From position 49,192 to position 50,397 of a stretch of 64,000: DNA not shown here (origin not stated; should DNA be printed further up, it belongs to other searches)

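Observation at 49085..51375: tRNA-Lys-flanked 2.2 kb islet encoding a MoaA/viperin-like radical-SAM enzyme plus a NUDIX hydrolase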

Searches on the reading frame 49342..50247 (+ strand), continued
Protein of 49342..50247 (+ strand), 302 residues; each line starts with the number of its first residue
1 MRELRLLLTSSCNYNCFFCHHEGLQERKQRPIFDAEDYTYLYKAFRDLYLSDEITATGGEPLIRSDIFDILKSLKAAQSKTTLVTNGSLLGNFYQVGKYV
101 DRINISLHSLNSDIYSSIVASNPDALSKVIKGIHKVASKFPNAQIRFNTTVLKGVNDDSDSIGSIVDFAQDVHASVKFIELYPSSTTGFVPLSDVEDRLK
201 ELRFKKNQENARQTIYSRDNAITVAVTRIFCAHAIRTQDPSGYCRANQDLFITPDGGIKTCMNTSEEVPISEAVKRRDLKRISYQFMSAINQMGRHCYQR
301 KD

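Call 44: search_solved_structures(query=A1, max_evalue=0.001, show_alignments=3)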
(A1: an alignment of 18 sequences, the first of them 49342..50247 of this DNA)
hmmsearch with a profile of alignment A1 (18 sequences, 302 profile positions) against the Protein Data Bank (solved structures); distinct sequences matched with E-value up to 0.001: 29.
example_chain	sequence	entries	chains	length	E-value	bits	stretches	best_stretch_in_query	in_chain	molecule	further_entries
1tv7_A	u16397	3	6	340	2.1e-27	99.4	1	3-194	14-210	Molybdenum cofactor biosynthesis protein A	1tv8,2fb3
2fb2_A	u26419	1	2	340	3.3e-26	95.5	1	3-194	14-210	Molybdenum cofactor biosynthesis protein A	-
8wm2_A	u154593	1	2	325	1.5e-16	63.7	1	5-203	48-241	Fe-S radical SAM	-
6q2p_A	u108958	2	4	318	6.2e-12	48.6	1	9-166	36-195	Radical S-adenosyl methionine domain-containing protein 2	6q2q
5vsl_A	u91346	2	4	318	6.3e-12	48.6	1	9-167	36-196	Radical S-adenosyl methionine domain-containing protein 2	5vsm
7n7h_A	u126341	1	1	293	9.2e-12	48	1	9-165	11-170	VIPERIN-LIKE ENZYME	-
8ai3_A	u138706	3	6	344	2.1e-10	43.6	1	9-159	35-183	Putative peptide biosynthesis protein YydG | Radical SAM core domain-containing protein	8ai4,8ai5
8ai1_A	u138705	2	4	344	2.9e-10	43.1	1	9-159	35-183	Putative peptide biosynthesis protein YydG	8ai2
8ai6_A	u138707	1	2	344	3.3e-10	42.9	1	9-159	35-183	Putative peptide biosynthesis protein YydG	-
9dfn_A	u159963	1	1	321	1.1e-09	41.2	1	7-177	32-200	Radical SAM core domain-containing protein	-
9dfu_A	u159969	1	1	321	2.3e-09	40.1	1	9-177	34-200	Radical SAM core domain-containing protein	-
6b4c_A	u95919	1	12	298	2.6e-09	40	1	11-159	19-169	Viperin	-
9dgw_A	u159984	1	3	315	3e-09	39.8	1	11-159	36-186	Radical SAM core domain-containing protein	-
7n7i_A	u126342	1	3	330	3.3e-09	39.6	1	11-159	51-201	Viperin-like enzyme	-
9dfw_A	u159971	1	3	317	4.3e-09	39.3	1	11-161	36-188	Radical SAM core domain-containing protein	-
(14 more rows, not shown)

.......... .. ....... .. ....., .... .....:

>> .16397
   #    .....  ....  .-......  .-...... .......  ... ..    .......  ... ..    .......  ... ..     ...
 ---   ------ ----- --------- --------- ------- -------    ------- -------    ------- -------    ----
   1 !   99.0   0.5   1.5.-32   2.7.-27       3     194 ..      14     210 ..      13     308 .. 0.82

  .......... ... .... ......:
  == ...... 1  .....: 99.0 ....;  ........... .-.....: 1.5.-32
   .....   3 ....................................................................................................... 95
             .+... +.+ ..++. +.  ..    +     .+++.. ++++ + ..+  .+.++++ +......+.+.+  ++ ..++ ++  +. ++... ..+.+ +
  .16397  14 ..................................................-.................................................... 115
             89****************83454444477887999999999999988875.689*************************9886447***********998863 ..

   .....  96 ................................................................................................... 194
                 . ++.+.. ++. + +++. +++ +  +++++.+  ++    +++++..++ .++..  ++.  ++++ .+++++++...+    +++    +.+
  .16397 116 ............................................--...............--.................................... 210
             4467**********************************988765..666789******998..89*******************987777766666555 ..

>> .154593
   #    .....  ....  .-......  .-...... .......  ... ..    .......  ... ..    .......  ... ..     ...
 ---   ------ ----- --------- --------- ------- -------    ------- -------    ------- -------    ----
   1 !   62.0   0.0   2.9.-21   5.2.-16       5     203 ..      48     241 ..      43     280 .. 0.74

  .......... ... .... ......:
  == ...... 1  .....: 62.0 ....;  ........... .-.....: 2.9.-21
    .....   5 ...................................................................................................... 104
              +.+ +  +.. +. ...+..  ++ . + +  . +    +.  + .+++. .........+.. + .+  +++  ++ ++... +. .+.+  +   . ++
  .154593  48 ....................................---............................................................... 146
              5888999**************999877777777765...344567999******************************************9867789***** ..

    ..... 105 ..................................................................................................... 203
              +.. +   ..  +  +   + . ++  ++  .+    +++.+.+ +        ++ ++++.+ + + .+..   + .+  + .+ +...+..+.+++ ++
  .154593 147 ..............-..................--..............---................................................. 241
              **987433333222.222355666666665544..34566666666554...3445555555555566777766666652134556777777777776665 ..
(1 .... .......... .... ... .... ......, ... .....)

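Call 47: search_protein_families(library=pfam, alignment_id=A3, max_evalue=0.001)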
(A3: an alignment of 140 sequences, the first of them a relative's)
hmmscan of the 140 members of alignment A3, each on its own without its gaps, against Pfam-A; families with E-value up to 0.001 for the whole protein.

A. member 1, L001:8905-9468:+ (188 aa): 1 family
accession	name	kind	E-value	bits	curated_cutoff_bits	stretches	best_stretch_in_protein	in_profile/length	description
PF00293.34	NUDIX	-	3.9e-08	33.8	21.1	1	54-168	9-120/134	NUDIX domain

B. families by the number of members that match (of 140 scanned): 144 families (the first 25 are shown)
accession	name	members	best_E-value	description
PF00293.34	NUDIX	23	5.9e-38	NUDIX domain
PF14815.12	NUDIX_4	12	1.9e-10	NUDIX domain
PF22327.2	Nudt16-like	8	6.5e-05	U8 snoRNA-decapping enzyme-like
PF13238.12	AAA_18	7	6.5e-14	AAA domain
PF01928.26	CYTH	7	2.5e-11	CYTH domain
PF01966.28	HD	7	3.7e-10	HD domain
PF13207.12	AAA_17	7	1.1e-06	AAA domain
PF02224.24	Cytidylate_kin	5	6e-57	Cytidylate kinase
PF01769.21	MgtE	5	6.7e-39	Divalent cation transporter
PF04055.27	Radical_SAM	5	4e-34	Radical SAM superfamily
PF03448.22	MgtE_N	5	4e-26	MgtE intracellular N domain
PF00571.33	CBS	5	3.9e-19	CBS domain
PF02223.23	Thymidylate_kin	5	8.2e-17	Thymidylate kinase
PF13521.12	AAA_28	5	1.4e-07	AAA domain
PF00266.25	Aminotran_5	4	1.6e-68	Aminotransferase class-V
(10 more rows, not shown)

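Call 59: list_cluster_members(proteins=[window:49342-50247:+, window:50253-50816:+, P0015, P0001])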
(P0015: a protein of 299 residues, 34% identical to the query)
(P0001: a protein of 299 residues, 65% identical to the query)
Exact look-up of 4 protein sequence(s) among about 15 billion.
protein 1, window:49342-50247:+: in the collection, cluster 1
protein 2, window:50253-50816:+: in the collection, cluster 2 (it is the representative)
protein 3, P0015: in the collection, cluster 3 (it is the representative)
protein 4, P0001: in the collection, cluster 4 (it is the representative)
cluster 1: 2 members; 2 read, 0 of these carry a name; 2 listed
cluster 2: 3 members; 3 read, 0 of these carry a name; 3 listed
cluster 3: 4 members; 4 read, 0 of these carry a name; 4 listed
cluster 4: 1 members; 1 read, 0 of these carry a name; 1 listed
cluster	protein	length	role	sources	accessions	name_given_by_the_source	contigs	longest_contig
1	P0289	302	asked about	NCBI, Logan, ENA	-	-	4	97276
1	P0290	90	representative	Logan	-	-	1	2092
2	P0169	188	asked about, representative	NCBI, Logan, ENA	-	-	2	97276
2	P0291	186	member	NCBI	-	-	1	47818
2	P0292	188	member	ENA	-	-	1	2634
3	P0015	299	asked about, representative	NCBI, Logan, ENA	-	-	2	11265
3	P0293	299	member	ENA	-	-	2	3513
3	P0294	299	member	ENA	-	-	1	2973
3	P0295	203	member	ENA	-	-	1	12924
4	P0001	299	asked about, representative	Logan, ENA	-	-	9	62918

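Call 67: search_protein_families(library=phrogs, proteins=[window:49342-50247:+, L006:6963-7487:+, L046:6023-6547:+], max_evalue=0.01)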
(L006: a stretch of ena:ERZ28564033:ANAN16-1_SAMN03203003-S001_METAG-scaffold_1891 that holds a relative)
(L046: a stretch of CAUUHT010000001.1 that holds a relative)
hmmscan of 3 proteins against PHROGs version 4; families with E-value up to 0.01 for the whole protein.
window:49342-50247:+ (302 aa): 9 families
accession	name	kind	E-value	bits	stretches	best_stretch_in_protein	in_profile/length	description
phrog_1802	-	other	1.2e-13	51.8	1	2-297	44-353/556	radical SAM domain-containing protein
phrog_13987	-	other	1.4e-09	38.7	1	6-111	19-125/274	radical SAM domain-containing protein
phrog_2076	-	moron, auxiliary metabolic gene and host takeover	1.8e-08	35.2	1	9-140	38-173/247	QueE-like radical SAM domain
phrog_27238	-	other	2.1e-06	28.1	1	9-151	30-169/338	radical SAM domain-containing protein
phrog_626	-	DNA, RNA and nucleotide metabolism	3.6e-06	27.7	1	9-80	23-95/164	anaerobic ribonucleotide reductase small subunit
phrog_21308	-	other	3.7e-05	23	1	7-266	418-659/735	radical SAM domain-containing protein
phrog_15140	-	other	4.4e-05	23.5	1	6-147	91-235/366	radical SAM domain-containing protein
phrog_16999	-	other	0.00018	22.2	1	8-92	17-98/288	Fe-S oxidoreductase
phrog_14086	-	other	0.00036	21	1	2-90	87-178/353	radical SAM domain-containing protein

L006:6963-7487:+ (175 aa): 1 family
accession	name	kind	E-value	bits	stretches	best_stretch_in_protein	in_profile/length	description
phrog_6660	-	unknown function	7.6e-10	40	1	1-141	2-140/157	-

L046:6023-6547:+ (175 aa): 1 family
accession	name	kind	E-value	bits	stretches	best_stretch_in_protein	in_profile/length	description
phrog_6660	-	unknown function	9.4e-07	29.9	1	4-138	3-129/157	-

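Call 68: find_related_loci(query=A1, collection=viral_contigs, flank=6000)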
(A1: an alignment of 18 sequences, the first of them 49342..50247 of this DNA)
Query A1 (302 aa) in viral_contigs; peptide patterns used: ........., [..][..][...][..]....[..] (x = any residue, [..] = any of these).
600 stretches matched a pattern (row limit reached: there are more); 77 encode a relative of the query (tblastn E <= 1e-3); 77 distinct loci.
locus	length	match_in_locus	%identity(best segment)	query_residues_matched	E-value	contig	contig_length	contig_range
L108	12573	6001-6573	25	3-189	6e-10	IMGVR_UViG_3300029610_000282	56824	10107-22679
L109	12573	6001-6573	25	3-189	6e-10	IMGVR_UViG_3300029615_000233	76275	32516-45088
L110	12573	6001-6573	25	3-189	1e-9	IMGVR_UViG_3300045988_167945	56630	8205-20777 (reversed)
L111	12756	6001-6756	24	3-262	2e-9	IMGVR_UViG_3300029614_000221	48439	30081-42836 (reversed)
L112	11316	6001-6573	25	3-189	3e-9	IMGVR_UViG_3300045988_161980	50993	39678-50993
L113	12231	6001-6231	33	6-90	7e-8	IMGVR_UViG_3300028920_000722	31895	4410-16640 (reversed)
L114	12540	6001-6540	28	8-191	1e-7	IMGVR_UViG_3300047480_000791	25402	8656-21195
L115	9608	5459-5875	29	12-140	1e-7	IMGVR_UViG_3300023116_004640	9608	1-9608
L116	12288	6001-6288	32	2-113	2e-7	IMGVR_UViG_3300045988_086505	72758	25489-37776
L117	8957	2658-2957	33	8-108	3e-7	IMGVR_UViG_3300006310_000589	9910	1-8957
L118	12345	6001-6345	25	4-115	4e-7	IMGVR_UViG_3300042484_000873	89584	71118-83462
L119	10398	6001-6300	31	8-108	5e-7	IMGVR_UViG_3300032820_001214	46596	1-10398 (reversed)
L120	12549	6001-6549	26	6-187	4e-7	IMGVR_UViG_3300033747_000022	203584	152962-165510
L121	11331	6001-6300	31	8-108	5e-7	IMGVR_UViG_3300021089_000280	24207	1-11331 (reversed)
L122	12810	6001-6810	24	1-268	5e-7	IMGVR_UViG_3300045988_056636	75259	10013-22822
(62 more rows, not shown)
